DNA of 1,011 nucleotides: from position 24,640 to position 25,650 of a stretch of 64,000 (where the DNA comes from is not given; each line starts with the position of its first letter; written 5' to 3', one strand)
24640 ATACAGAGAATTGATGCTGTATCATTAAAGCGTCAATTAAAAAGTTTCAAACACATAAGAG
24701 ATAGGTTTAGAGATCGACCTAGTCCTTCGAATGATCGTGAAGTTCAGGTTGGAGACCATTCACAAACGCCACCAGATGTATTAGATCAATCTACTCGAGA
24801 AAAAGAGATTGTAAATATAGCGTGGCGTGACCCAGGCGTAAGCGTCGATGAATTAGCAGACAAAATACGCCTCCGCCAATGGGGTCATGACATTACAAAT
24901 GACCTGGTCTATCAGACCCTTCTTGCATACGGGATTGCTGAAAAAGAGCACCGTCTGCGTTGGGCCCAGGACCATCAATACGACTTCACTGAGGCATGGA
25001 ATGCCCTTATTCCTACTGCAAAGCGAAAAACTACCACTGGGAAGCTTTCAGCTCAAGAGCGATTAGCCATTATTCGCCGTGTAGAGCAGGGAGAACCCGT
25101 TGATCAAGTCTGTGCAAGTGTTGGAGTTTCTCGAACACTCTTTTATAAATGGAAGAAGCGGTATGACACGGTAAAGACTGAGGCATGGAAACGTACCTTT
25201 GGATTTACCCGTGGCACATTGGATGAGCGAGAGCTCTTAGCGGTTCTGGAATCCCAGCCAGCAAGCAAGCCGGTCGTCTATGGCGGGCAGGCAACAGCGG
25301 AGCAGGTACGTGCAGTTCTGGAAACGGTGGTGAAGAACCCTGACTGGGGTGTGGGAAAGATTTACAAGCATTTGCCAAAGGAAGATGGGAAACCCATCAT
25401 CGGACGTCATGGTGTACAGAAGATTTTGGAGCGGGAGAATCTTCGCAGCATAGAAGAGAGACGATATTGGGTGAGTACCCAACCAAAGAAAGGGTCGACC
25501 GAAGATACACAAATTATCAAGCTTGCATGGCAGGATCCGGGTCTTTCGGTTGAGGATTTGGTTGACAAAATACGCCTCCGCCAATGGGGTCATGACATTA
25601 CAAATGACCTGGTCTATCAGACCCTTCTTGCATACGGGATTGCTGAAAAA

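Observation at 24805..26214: Perfect 581-bp tandem duplication of a transposase-derived (IS630-like) HTH module at the N-terminus of the giant protein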

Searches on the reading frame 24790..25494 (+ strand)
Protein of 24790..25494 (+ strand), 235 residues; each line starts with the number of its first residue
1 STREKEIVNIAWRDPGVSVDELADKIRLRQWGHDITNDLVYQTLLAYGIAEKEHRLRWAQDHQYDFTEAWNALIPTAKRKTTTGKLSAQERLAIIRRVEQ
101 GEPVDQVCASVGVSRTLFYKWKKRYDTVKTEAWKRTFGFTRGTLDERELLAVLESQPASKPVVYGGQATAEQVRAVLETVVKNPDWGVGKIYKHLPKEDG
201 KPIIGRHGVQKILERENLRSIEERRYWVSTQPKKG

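Call 12: find_homologous_proteins(query=window:24790-25485:+)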
Query seq(232 aa): 358 candidates shared short words with the query, none scored E <= 0.001.

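Call 15: search_protein_families(library=phrogs, proteins=[window:24790-25494:+], max_evalue=0.01)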
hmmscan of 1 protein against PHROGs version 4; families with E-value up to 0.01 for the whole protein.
window:24790-25494:+ (235 aa): 9 families
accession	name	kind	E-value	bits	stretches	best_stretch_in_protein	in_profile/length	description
phrog_157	-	integration and excision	1.5e-06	28.5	1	78-223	199-302/580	transposase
phrog_151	-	integration and excision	1.2e-05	25.1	1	47-142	90-185/582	transposase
phrog_21036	-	unknown function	0.00011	23.2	0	94-126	3-35/109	-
phrog_1482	-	head and packaging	0.0013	19.4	1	83-128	12-58/147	terminase small subunit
phrog_664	-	DNA, RNA and nucleotide metabolism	0.0014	19.5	1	80-149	75-150/210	DNA binding protein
phrog_2538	-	head and packaging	0.0031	18.6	1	86-126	3-43/129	terminase small subunit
phrog_9129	-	unknown function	0.0055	17.8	0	74-120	58-104/184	-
phrog_4102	-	head and packaging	0.0062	17.7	1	98-124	27-53/166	terminase small subunit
phrog_24579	-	head and packaging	0.0072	17.3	0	89-128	18-58/126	terminase small subunit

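Call 17: search_solved_structures(query=window:24790-25494:+, max_evalue=1, show_alignments=3)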
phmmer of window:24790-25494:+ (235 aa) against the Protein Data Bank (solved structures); distinct sequences matched with E-value up to 1: 0.

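Call 21: search_protein_representatives(protein=window:24790-25494:+)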
Query: 235 residues. Proteins with E-value up to 0.001 (for the whole library): 330; up to 1e-10: 169; up to 1e-30: 5. The best 150 are listed.
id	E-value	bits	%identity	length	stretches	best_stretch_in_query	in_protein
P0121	1.4e-42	162.4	73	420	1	127-232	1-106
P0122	1.7e-35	139.2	44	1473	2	85-229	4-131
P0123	1.5e-33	132.8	44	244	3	85-130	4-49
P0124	1.8e-32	129.3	44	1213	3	83-230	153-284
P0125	8.9e-31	123.8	42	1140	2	83-230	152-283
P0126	5.8e-30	121.1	41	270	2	83-225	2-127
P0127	7.0e-30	120.9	40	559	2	85-219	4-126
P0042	4.4e-29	118.2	46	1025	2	80-228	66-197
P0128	1.3e-28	116.7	40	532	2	85-223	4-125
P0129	2.4e-28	115.8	39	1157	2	85-228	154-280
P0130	4.1e-28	115.1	48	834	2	86-229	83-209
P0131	2.3e-27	112.6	38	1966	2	8-229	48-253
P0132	3.4e-27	112.1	33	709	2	81-224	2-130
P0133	4.7e-27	111.6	46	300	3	81-128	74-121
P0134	5.6e-27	111.4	42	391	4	155-231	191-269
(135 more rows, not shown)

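Call 22: predict_structure(protein=window:24790-25494:+)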
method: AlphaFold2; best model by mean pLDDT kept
length: 235 residues; sequences in the alignment: 1
mean_pLDDT: 63.1   pTM: 0.36
mean pLDDT of the five models: 63.1, 62.8, 58.4, 57.9, 57.6
residues with pLDDT >= 90: 32; 70-90: 77; 50-70: 22; < 50: 104
segments of 3 or more residues with pLDDT < 50: 1-68, 75-78, 136-166
pLDDT, mean of each block of 10 residues (from residue 1): 42 44 44 38 44 38 42 50 71 84 89 87 74 51 40 34 47 88 94 90 85 85 90 64
secondary structure, 60 per line:
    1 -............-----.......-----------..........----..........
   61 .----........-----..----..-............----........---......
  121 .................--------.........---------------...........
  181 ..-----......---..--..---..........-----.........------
elements in order: H2-13 H19-25 H37-46 H51-61 H66-73 H88-99 H104-111 H115-137 H146-154 H170-182 H188-193 H206-215 H221-229

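Call 29: find_encoding_contigs(protein=P0121, flank=10000)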
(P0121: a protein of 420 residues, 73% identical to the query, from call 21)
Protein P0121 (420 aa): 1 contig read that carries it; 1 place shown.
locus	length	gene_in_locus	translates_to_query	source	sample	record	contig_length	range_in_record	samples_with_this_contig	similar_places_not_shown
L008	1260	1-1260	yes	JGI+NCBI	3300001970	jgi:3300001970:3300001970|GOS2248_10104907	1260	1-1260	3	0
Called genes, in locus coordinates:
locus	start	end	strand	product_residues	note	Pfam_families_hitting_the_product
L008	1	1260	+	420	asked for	PF13641:Glyco_tranf_2_3 (weak), PF00535:Glycos_transf_2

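Call 51: search_protein_families(library=pfam, proteins=[P0131], max_evalue=0.001)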
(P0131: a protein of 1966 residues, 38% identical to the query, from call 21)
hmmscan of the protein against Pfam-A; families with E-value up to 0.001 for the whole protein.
P0131 (1966 aa): 11 families
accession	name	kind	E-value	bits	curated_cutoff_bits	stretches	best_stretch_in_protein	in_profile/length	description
PF13641.12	Glyco_tranf_2_3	-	1.8e-23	84.2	27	1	455-688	3-229/230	Glycosyltransferase like family 2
PF00535.33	Glycos_transf_2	-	6.3e-20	72.2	23.3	1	456-587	1-130/168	Glycosyl transferase family 2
PF13632.12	Glyco_trans_2_3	-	3e-19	70.1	27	1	539-765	2-196/198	Glycosyl transferase family group 2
PF13518.12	HTH_28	-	1.9e-10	41.1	25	1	128-166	2-40/52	Helix-turn-helix domain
PF13565.12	HTH_32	-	3.9e-10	40.6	33.7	1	155-237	2-73/73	Homeodomain-like domain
PF13384.12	HTH_23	-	4.9e-08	33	24.6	1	128-166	7-45/50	Homeodomain-like domain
PF01527.26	HTH_Tnp_1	-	5.9e-08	33.3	24.1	0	127-166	11-50/75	Transposase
PF13506.12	Glyco_transf_21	-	2.6e-06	27.4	21.7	1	613-687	95-173/174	Glycosyl transferase family 21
PF13551.12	HTH_29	-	2.7e-06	27.8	28.1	1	128-166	1-40/64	Winged helix-turn helix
PF06056.18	Terminase_5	-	0.00044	20.6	20.3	0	140-182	15-57/58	Putative ATPase subunit of terminase (gpP-like)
PF13704.12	Glyco_tranf_2_4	-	0.00053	20.9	27.5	0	485-550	23-87/98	Glycosyl transferase family 2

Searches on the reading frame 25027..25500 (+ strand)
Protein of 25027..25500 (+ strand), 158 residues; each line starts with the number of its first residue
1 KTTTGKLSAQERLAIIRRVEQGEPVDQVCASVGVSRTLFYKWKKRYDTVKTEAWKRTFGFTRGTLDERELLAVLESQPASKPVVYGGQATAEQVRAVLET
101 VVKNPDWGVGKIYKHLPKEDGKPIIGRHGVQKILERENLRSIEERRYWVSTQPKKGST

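Call 35: search_solved_structures(query=A1, max_evalue=1, show_alignments=3)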
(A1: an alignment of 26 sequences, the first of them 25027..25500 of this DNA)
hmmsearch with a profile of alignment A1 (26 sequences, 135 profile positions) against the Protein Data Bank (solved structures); distinct sequences matched with E-value up to 1: 8.
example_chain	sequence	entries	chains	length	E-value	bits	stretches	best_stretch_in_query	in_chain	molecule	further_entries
3o60_A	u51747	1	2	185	0.0052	20.2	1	19-88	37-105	Lin0861 protein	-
5unk_A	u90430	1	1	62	0.011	19.1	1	73-123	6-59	Sleeping Beauty transposase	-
2oa4_A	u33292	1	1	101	0.23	14.8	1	4-69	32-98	SiR5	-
2jn6_A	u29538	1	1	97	0.24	14.8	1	19-52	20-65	Protein Cgl2762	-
2lvs_A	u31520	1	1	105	0.26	14.6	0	9-74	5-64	Putative uncharacterized protein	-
2r0q_C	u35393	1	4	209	0.29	14.5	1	13-41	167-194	Putative transposon Tn552 DNA-invertase bin3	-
2l0k_A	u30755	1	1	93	0.51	13.7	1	10-45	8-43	Stage III sporulation protein D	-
1res_A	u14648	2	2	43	0.66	13.3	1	10-41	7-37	GAMMA DELTA-RESOLVASE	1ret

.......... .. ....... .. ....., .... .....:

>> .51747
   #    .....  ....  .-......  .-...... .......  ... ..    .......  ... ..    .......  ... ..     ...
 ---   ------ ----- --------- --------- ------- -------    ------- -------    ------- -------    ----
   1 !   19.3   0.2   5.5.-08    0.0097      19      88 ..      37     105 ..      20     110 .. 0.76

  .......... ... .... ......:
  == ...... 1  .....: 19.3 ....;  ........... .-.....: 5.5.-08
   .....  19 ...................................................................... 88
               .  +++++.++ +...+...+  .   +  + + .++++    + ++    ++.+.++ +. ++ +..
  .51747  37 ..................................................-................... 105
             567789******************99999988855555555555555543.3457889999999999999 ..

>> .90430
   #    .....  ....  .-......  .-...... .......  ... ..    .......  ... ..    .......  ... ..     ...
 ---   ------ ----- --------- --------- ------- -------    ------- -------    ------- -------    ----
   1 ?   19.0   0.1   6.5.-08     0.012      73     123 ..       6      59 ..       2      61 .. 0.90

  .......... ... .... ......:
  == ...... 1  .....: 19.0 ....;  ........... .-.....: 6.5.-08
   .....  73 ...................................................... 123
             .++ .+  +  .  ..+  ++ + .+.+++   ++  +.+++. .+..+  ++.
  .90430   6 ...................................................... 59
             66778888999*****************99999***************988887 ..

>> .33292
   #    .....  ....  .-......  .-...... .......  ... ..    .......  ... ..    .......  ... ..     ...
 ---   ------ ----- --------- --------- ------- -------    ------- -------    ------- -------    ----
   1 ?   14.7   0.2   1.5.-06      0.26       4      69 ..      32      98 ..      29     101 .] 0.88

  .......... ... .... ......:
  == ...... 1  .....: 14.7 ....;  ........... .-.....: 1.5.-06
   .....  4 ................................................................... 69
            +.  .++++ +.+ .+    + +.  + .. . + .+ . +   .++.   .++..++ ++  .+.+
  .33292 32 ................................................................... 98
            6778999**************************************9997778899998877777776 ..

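Call 43: predict_structure(alignment_id=A1)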
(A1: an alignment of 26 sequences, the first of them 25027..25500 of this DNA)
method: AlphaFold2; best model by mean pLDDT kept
length: 158 residues; sequences in the alignment: 26
mean_pLDDT: 89.2   pTM: 0.55
mean pLDDT of the five models: 89.2, 89.1, 87.2, 87.2, 86.1
residues with pLDDT >= 90: 116; 70-90: 22; 50-70: 18; < 50: 2
segments of 3 or more residues with pLDDT < 50: none
pLDDT, mean of each block of 10 residues (from residue 1): 72 97 97 94 93 76 78 79 76 97 98 97 97 97 98 78
secondary structure, 60 per line:
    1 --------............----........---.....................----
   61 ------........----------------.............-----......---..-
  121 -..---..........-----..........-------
elements in order: H9-20 H25-32 H36-56 H67-74 H91-103 H109-114 H127-136 H142-151

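Call 46: fold_search(model_id=the predicted structure, library=pdb)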
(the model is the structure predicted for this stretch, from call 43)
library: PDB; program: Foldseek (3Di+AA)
matches with E <= 10: 60; with E <= 0.001: 0
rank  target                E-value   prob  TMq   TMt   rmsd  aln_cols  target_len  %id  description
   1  1k78_A                1.4e-01  0.91  0.31  0.38   9.8       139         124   19  Pax5(1-149)+Ets-1(331-440)+DNA (released 2002-01-04)
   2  6pax_A                2.4e-01  0.89  0.33  0.39   9.8       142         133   17  CRYSTAL STRUCTURE OF THE HUMAN PAX-6 PAIRED DOMAIN-DNA COMPLEX REVEALS A GENERAL MODEL FOR PAX PROTEIN-DNA INTERACTION (released 1999-07-13)
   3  8ea3_W                6.3e-01  0.47  0.35  0.15   9.1       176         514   13  V-K CAST Transpososome from Scytonema hofmanni, major configuration (released 2022-11-30)
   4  7dw5_A                1.6e+00  0.20  0.29  0.34  15.8       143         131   13  Crystal structure of DUX4 HD1-HD2 domain complexed with ERG sites (released 2021-11-03)
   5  3w6j_F                1.7e+00  0.11  0.24  0.22  15.8       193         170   12  Crystal structure of ScpAB core complex (released 2013-04-24)
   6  4ph0_F                2.0e+00  0.09  0.25  0.21  15.1       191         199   14  capsid protein from bovine leukemia virus (released 2015-06-10)
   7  3d1n_L                2.3e+00  0.07  0.16  0.17  14.8       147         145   14  Structure of human Brn-5 transcription factor in complex with corticotrophin-releasing hormone gene promoter (released 2009-05-26)
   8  8xjg                  2.6e+00  0.04  0.14  0.15  14.1       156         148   19  Crystal structure of the YqeY protein from Vibrio parahaemolyticus (released 2024-05-22)
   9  6taz_MODEL_1_B        2.9e+00  0.12  0.25  0.28  11.4       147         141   12  Timeless couples G quadruplex detection with processing by DDX11 during DNA replication (released 2020-07-01)
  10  3bzc                  3.0e+00  0.08  0.25  0.09  13.9       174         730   11  Crystal Structure of the Tex protein from Pseudomonas aeruginosa, crystal form I (released 2008-04-08)
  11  9t1m_B                3.8e+00  0.04  0.14  0.19  23.0       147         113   18  Nuclear export protein/Non-structural protein 2 (NEP/NS2) in complex with artificial alpha Rep protein (released 2025-11-12)
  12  4a12_B                4.2e+00  0.44  0.28  0.24   3.4        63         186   11  Structure of the global transcription regulator FapR from Staphylococcus aureus in complex with DNA operator (released 2012-09-26)
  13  3ulq_B                4.2e+00  0.25  0.22  0.50   6.4        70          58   13  Crystal Structure of the Anti-Activator RapF Complexed with the Response Regulator ComA DNA Binding Domain (released 2012-01-04)
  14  1ng6                  4.2e+00  0.06  0.21  0.22  15.9       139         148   16  Structure of Cytosolic Protein of Unknown Function YqeY from Bacillus subtilis (released 2003-07-15)
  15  4ph0_E                4.2e+00  0.03  0.19  0.16  16.2       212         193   12  capsid protein from bovine leukemia virus (released 2015-06-10)
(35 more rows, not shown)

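Call 53: search_protein_families(library=ncbifam, alignment_id=A1, max_evalue=0.01)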
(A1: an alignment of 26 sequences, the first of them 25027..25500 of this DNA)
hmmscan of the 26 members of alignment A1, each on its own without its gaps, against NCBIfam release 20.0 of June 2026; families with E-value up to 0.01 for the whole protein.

A. member 1, window:25027-25500:+ (158 aa): 4 families
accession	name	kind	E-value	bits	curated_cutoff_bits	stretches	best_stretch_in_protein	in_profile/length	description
NF033577.2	transpos_IS481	equivalog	2.4e-12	47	224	2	12-53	2-44/284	IS481 family transposase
NF033516.0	transpos_IS3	equivalog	1.8e-10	40.7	160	2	11-54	2-46/369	IS3 family transposase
NF033545.0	transpos_IS630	equivalog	4e-07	29.8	100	1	11-115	1-107/299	IS630 family transposase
NF049902.1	FTL_1293_fam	exception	0.0065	16.7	170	0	14-44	14-44/150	FTL_1293 family small RNA FtrC-regulated protein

B. families by the number of members that match (of 26 scanned): 18 families
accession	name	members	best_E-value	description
NF033577.2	transpos_IS481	26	5.3e-17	IS481 family transposase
NF033516.0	transpos_IS3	26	1.1e-10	IS3 family transposase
NF033545.0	transpos_IS630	25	8.7e-14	IS630 family transposase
NF047595.1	IS66_ISRel24_TnpA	14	6.6e-08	IS66-like element accessory protein TnpA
NF040595.1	HTH_Cbp1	3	4.9e-05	CRISPR DNA repeat-binding protein Cbp1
NF038291.1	rep_pAB02_ORF2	2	8.5e-05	plasmid replication DNA-binding protein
NF033546.1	transpos_IS21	2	0.00015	IS21 family transposase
NF047593.1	IS66_ISAeme5_TnpA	2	0.0012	IS66 family insertion sequence element accessory protein TnpA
NF049902.1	FTL_1293_fam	2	0.0026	FTL_1293 family small RNA FtrC-regulated protein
NF003621.0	PRK05261.1-6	1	0.00021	phosphoketolase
NF003162.0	PRK04140.1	1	0.00038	transcriptional regulator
TIGR01764.1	excise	1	0.0015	excisionase family DNA-binding protein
NF003361.0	PRK04435.1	1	0.0026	ACT domain-containing protein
NF003617.0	PRK05261.1-2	1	0.0041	phosphoketolase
NF033558.1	transpos_IS1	1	0.0056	IS1 family transposase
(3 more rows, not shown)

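Call 70: find_homologous_proteins(query=A1, max_evalue=0.001)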
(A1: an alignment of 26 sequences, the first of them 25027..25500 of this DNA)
Query A1 (26 sequences) (158 aa, profile of the alignment): 3 proteins with E <= 0.001 among 2552 candidates.
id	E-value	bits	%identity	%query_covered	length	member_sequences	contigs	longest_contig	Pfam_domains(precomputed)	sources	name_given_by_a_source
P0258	3.8e-51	191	23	87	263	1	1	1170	PF13384.13,PF13551.13,PF01527.27,PF13518.13,PF02796.22,PF01710.23,PF13542.13,PF06056.19,PF13565.13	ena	-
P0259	3.1e-8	52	30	35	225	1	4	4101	PF13384.13,PF13551.13,PF01527.27,PF13518.13,PF06056.19,PF13565.13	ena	-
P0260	4.5e-8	51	22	31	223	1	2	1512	PF13384.13,PF13551.13,PF01527.27,PF13518.13,PF06627.18,PF13565.13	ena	-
